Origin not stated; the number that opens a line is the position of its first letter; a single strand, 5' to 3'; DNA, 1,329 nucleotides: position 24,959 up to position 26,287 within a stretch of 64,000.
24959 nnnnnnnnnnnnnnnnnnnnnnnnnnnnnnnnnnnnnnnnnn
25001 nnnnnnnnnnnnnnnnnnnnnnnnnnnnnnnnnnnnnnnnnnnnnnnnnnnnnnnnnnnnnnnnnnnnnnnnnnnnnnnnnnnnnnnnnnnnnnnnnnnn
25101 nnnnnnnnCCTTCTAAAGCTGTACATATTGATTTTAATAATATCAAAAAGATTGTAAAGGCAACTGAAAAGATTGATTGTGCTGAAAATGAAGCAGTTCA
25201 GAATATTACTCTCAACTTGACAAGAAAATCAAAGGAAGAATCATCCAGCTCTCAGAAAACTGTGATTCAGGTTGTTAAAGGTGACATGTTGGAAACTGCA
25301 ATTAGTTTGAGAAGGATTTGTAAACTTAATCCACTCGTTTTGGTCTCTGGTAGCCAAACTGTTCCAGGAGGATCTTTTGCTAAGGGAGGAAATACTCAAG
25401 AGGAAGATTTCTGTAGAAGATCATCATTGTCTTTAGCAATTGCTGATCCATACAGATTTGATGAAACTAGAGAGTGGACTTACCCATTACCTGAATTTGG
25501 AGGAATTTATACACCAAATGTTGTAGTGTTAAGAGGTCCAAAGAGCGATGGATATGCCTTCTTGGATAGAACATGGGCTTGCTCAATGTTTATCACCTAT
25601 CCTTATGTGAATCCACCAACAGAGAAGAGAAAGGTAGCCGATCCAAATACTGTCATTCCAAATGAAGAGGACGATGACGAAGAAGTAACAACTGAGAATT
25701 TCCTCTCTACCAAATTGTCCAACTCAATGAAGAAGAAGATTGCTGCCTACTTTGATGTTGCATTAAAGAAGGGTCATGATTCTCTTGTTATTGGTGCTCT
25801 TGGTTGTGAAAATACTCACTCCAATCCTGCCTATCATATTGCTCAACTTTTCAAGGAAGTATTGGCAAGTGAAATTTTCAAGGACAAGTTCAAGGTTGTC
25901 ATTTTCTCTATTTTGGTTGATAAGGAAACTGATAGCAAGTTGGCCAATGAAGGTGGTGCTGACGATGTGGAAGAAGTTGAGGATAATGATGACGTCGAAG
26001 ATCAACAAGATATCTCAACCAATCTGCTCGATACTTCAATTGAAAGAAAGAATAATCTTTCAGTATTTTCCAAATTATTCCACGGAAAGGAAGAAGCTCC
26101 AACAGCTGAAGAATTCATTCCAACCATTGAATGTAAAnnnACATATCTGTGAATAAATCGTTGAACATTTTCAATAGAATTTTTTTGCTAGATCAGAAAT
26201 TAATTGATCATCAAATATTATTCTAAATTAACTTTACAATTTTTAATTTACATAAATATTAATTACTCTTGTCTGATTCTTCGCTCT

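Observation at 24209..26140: Eukaryotic protein with a bacterial-type PARG (DUF2263/TIGR02452 macro-like) domain that retains the catalytic QEE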

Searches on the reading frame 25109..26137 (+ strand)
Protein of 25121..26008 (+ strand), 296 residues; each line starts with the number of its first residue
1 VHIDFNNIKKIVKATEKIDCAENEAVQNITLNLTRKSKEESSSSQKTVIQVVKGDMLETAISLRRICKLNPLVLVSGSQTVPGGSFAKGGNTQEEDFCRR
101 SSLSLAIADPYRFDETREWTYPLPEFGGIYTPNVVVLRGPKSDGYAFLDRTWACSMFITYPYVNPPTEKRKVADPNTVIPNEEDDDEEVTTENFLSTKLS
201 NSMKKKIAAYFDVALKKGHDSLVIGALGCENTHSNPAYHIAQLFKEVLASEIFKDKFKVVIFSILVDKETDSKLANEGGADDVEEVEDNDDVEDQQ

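Call 12: find_homologous_proteins(query=window:25121-26008:+)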
Query window:25121-26008:+ (296 aa): 4 proteins with E <= 0.001 among 1436 candidates.
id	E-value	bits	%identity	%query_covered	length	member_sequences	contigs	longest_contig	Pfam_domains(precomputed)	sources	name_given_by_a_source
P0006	2.6e-41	160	40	81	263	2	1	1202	PF10021.16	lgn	-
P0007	4.8e-36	143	36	81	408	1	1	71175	PF10021.16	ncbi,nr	ncbi:hypothetical protein GQ42DRAFT_73641 [Ramicandelaber brevisporus]|nr:hypothetical protein GQ42D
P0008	4.3e-27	113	32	82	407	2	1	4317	PF10021.16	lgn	-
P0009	1.1e-25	109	35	79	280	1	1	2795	PF10021.16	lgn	-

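Call 15: search_protein_families(library=ncbifam, proteins=[P0007, P0008, P0009, P0006], max_evalue=0.01)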
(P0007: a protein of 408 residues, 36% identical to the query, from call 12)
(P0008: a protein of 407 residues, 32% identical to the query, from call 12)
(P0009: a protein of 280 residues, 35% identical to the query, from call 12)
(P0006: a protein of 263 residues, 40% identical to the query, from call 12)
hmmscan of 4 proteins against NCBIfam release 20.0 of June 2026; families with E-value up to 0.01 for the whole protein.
P0007 (408 aa): 1 family
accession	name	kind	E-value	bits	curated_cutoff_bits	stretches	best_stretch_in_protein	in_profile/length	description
TIGR02452.1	TIGR02452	hypoth_equivalog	8e-27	94.4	50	1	146-366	55-257/266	TIGR02452 family protein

P0008 (407 aa): 1 family
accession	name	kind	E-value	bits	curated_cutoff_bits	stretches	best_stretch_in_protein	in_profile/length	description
TIGR02452.1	TIGR02452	hypoth_equivalog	1.2e-26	93.9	50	1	173-379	57-256/266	TIGR02452 family protein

P0009 (280 aa): 1 family
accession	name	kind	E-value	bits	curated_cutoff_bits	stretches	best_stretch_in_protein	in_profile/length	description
TIGR02452.1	TIGR02452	hypoth_equivalog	6.2e-30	104.6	50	1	8-259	2-255/266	TIGR02452 family protein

P0006 (263 aa): 1 family
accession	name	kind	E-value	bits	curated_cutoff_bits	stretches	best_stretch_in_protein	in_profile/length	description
TIGR02452.1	TIGR02452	hypoth_equivalog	2.2e-36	125.8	50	1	5-235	26-256/266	TIGR02452 family protein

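Call 16: search_protein_families(library=pfam, proteins=[P0007, P0008, P0009], max_evalue=0.01)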
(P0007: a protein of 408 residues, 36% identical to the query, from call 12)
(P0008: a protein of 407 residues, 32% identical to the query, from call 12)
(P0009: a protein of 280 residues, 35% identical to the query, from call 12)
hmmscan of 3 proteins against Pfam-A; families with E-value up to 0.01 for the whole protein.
P0007 (408 aa): 1 family
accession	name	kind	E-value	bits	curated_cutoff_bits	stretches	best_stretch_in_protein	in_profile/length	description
PF10021.15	PARG_cat_microb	-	1.5e-21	77.8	23.5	1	96-246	27-145/146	Microbial-type PARG, catalytic domain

P0008 (407 aa): 1 family
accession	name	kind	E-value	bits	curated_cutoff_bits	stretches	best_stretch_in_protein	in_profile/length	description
PF10021.15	PARG_cat_microb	-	2.1e-20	74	23.5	1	130-272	20-146/146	Microbial-type PARG, catalytic domain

P0009 (280 aa): 1 family
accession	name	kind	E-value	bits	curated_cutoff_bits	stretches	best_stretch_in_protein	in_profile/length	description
PF10021.15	PARG_cat_microb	-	3e-25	89.8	23.5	1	10-153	2-145/146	Microbial-type PARG, catalytic domain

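Call 24: search_solved_structures(query=A2, max_evalue=0.01, show_alignments=5)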
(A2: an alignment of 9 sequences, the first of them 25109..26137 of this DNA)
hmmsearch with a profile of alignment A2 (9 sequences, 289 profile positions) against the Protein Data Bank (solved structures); distinct sequences matched with E-value up to 0.01: 8.
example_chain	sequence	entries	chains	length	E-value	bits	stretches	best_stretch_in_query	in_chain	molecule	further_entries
3sig_A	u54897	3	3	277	8.6e-25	90.7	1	49-262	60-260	poly(ADP-ribose) glycohydrolase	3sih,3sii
3sij_A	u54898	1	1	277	1.6e-23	86.6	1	49-262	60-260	poly(ADP-ribose) glycohydrolase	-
5zdf_A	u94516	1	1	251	4.8e-21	78.4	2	50-146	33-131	Poly ADP-ribose glycohydrolase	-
5zdg_C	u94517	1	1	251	5.6e-21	78.2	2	50-146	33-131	Poly APD-ribose glycohydrolase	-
5zde_C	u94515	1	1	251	6e-21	78.1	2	50-146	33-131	Poly ADP-ribose glycohydrolase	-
5zdd_A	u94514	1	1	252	6.1e-21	78.1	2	50-146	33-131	Poly ADP-ribose glycohydrolase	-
5zdb_A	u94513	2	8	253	6.2e-21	78.1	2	50-146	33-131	Poly ADP-ribose glycohydrolase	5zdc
5zda_A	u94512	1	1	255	6.4e-21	78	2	50-146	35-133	poly ADP-ribose glycohydrolase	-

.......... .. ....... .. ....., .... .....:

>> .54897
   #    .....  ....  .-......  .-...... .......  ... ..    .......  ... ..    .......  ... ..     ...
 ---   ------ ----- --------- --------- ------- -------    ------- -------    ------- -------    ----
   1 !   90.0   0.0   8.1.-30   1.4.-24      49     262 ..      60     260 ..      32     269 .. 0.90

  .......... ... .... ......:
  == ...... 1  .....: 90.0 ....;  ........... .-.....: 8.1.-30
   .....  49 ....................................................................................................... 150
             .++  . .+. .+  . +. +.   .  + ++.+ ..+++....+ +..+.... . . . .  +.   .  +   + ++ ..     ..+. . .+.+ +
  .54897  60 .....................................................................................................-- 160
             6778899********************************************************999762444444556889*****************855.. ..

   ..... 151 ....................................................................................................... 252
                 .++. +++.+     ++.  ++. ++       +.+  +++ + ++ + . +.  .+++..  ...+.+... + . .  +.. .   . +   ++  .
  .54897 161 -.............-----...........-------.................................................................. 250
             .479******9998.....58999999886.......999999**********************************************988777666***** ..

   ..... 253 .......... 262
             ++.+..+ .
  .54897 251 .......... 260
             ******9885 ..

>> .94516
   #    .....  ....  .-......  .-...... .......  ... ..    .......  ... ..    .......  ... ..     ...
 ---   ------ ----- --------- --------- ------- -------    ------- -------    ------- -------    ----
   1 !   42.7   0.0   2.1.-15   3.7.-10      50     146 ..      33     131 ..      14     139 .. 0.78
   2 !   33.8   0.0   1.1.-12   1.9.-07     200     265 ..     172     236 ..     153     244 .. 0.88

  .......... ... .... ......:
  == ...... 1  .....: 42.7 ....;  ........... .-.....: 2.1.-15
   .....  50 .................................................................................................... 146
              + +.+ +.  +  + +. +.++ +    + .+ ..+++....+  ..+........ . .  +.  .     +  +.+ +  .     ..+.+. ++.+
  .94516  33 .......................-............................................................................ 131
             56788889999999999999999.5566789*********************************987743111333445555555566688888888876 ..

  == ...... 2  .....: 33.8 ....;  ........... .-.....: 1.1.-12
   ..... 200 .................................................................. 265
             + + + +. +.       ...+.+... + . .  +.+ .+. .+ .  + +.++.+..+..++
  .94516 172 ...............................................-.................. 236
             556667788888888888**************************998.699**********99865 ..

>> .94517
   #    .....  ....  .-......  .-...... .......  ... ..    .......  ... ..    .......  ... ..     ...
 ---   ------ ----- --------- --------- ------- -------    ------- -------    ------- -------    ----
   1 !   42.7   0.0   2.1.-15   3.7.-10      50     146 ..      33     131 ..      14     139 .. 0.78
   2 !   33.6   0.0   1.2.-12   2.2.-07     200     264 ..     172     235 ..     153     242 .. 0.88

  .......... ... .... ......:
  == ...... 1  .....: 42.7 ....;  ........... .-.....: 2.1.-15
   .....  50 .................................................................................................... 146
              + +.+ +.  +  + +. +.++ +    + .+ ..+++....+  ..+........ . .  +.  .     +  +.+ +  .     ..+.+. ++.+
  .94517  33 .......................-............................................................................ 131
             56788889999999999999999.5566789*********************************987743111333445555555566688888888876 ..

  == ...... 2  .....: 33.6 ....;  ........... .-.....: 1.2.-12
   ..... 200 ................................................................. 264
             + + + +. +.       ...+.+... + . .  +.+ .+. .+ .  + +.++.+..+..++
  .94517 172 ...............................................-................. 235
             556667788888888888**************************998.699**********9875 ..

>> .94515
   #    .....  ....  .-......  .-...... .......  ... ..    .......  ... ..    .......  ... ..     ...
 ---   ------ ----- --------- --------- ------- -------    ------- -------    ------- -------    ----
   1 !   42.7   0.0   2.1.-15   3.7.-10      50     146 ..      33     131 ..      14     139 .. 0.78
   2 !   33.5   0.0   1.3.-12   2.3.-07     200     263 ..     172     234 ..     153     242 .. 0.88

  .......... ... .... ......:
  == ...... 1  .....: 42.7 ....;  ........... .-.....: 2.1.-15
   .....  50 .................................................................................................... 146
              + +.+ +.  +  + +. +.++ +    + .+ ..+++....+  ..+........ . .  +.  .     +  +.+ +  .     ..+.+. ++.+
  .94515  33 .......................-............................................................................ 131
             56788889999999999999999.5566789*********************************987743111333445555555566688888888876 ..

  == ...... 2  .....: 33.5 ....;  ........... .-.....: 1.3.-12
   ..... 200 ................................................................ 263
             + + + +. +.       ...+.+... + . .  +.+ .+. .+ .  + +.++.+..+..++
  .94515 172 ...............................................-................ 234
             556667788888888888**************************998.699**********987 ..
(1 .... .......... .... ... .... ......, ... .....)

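Call 28: search_protein_representatives(alignment_id=A2)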
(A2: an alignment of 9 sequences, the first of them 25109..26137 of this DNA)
Query: 9 sequences, 289 profile positions. Proteins with E-value up to 0.001 (for the whole library): 11663; up to 1e-10: 7561; up to 1e-30: 1363. The best 150 are listed.
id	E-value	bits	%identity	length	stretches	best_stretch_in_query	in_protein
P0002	5.0e-123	426.3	-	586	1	2-288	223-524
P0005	2.9e-120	417.2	-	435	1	1-288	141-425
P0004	5.2e-114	396.7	-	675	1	2-288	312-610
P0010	8.7e-103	359.9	-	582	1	2-287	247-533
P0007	1.2e-98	346.3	-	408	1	23-287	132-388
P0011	1.8e-95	335.8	-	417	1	13-284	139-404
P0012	1.4e-93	329.7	-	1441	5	42-275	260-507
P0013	2.1e-93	329.1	-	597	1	2-277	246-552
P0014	2.0e-89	316.0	-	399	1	5-284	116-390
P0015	1.3e-86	306.8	-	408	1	44-282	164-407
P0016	2.0e-86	306.2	-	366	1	19-284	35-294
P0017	2.4e-86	305.9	-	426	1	26-283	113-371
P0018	3.7e-85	302.0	-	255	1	27-278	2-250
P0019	9.2e-85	300.7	-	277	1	59-284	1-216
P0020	2.2e-84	299.5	-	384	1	41-286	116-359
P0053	3.0e-70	253.1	-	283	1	39-264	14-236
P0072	1.8e-65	237.4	-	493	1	40-264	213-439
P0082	3.2e-64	233.3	-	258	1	57-286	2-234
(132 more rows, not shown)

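Call 40: list_cluster_members(proteins=[P0010, P0013, P0082, P0011, P0012, P0014, P0017, P0072, P0053, P0016])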
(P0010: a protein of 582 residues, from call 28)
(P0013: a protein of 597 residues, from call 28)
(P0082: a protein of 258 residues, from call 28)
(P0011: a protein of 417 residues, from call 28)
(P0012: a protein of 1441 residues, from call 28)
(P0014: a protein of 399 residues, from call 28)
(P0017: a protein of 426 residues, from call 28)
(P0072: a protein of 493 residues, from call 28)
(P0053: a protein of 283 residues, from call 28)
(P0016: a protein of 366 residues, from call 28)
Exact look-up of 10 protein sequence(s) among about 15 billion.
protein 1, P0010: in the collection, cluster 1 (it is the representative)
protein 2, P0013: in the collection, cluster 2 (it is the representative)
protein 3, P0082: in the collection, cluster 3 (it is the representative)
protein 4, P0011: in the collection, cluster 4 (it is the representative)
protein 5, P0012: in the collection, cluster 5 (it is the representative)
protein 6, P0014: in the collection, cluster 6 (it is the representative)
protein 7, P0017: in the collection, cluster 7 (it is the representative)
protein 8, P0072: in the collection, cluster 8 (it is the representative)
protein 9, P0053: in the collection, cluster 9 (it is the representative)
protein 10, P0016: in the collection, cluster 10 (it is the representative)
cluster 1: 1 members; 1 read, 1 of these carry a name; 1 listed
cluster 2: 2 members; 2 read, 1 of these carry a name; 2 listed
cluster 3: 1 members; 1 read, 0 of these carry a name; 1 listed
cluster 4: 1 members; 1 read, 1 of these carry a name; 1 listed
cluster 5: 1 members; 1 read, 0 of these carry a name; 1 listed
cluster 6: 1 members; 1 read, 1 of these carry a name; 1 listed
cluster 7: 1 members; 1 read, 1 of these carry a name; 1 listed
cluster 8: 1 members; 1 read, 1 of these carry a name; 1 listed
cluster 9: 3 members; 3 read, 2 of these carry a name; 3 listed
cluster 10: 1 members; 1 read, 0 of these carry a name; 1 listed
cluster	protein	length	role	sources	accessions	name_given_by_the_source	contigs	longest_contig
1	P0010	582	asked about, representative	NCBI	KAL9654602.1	hypothetical protein ABK040_006664 [Willaertia magna]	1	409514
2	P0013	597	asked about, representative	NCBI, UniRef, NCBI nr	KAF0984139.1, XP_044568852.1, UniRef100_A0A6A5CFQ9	hypothetical protein FDP41_008054 [Naegleria fowleri] | Microbial-type PARG catalytic domain-containing protein n=1 Tax=Naegleria fowleri ... | uncharacterized protein FDP41_008054 [Naegleria fowleri]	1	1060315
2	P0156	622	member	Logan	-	-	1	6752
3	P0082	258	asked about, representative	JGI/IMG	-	-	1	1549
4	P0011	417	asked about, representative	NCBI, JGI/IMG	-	uncharacterized protein (TIGR02452 family)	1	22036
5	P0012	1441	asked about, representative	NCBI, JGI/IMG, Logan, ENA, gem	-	-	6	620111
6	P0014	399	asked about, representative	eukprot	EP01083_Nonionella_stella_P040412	109677_1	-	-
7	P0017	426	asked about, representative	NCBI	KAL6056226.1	UBA domain-containing protein [Balamuthia mandrillaris]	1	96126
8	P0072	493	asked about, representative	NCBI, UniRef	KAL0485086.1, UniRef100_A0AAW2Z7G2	hypothetical protein AKO1_011855 [Acrasis kona] | Microbial-type PARG catalytic domain-containing protein n=1 Tax=Acrasis kona ...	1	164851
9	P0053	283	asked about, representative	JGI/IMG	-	uncharacterized protein (TIGR02452 family)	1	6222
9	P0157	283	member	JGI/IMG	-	uncharacterized protein (TIGR02452 family)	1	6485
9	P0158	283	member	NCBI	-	-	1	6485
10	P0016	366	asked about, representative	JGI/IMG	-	-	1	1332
